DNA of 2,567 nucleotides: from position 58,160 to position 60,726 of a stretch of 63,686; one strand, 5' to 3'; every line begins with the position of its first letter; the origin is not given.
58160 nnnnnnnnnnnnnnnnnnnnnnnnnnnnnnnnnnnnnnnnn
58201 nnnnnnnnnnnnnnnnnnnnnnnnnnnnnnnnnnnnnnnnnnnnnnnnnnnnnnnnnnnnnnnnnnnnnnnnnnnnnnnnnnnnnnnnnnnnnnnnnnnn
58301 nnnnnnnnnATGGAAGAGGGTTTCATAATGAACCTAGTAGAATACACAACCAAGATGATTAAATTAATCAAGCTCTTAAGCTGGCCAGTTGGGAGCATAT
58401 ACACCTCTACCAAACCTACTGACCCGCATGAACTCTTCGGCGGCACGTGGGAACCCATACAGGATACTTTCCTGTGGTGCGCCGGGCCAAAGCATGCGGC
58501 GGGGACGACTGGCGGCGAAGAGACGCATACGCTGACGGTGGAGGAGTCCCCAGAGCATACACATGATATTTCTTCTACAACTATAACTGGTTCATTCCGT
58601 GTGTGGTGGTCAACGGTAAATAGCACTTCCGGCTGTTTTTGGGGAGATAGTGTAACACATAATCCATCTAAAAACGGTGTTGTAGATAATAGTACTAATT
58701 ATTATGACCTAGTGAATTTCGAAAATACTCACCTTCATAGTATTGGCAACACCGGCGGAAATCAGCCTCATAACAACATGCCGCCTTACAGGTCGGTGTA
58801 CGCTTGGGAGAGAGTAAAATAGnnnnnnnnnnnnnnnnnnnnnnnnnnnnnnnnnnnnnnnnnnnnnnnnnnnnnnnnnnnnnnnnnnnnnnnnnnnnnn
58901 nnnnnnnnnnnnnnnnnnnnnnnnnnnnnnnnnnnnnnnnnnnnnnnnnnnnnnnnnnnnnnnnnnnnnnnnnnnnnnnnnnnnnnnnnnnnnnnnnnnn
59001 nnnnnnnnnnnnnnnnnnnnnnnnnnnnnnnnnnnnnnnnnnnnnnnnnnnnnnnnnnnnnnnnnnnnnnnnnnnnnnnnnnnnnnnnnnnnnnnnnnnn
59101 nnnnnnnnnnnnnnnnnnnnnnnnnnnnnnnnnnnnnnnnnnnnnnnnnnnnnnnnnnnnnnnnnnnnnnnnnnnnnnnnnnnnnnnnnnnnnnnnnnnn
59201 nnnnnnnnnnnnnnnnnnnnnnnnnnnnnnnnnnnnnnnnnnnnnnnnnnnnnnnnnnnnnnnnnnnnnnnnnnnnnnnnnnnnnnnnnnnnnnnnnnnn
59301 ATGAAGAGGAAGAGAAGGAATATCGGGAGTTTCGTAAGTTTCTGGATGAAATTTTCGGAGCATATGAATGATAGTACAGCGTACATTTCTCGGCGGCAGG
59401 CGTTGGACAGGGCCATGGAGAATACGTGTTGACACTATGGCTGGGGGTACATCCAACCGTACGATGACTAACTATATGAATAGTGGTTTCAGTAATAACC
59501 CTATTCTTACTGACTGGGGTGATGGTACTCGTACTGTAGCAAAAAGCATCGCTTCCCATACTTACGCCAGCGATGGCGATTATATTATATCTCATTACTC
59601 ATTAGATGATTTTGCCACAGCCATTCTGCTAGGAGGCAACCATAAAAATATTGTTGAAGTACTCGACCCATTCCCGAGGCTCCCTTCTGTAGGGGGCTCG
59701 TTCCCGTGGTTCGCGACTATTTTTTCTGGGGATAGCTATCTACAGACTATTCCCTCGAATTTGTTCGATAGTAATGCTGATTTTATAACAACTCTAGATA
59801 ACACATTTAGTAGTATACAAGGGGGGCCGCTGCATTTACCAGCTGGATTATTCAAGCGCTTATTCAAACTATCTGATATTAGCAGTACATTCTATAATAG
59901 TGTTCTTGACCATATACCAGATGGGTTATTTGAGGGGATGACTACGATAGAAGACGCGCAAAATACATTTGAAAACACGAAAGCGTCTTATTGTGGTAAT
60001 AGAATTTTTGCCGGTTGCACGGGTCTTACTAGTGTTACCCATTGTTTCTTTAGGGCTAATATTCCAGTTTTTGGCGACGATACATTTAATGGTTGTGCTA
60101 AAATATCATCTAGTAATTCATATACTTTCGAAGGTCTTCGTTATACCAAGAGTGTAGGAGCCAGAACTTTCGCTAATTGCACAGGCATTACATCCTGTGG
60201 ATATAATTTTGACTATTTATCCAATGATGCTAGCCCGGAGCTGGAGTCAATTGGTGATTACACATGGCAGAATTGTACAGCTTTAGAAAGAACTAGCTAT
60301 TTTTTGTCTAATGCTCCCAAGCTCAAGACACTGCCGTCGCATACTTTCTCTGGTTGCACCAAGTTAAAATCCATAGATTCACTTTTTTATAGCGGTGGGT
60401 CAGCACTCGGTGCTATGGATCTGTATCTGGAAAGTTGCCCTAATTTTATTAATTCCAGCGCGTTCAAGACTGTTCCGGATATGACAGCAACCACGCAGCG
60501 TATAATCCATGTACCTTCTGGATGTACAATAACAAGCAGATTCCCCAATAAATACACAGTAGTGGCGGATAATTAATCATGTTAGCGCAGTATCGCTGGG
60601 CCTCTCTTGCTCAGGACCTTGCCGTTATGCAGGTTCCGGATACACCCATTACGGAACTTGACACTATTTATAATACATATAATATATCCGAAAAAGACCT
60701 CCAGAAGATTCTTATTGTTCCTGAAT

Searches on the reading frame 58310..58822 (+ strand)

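Call 41: search_protein_families(library=phrogs, proteins=[window:58310-58822:+], max_evalue=0.001)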
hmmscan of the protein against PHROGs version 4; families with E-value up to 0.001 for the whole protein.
window:58310-58822:+ (170 aa): 5 families
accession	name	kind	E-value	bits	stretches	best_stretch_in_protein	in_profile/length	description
phrog_6465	-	tail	4.1e-17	63.7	1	23-169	117-280/281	tail protein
phrog_24267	-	unknown function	4.2e-17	63.7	2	18-102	138-226/266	-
phrog_5717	-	tail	1.2e-16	61.2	1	23-169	1001-1149/1150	tail protein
phrog_8763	-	tail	2.5e-13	50.1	1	64-164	645-743/1024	tail protein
phrog_8469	-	tail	6.1e-10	39.9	1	51-89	161-199/303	tail fiber protein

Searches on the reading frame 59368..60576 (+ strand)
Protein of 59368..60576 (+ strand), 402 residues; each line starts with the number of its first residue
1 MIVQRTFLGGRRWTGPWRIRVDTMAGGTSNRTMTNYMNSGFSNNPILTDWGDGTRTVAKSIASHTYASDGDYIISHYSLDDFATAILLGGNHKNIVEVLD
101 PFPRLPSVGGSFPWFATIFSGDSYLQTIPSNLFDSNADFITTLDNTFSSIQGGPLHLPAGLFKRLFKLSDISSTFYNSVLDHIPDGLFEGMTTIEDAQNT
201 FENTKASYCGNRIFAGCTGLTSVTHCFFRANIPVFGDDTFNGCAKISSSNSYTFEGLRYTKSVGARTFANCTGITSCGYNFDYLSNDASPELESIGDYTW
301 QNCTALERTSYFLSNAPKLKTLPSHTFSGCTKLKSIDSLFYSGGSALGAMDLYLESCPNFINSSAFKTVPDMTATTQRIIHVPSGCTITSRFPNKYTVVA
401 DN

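Call 21: search_protein_families(library=pfam, proteins=[window:59368-60576:+], max_evalue=0.001)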
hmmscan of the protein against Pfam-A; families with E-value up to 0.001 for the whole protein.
window:59368-60576:+ (402 aa): 1 family
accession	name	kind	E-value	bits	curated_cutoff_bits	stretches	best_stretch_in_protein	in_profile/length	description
PF13306.12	LRR_5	-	7e-09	36.1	27.7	2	260-337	22-85/127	BspA type Leucine rich repeat region (6 copies)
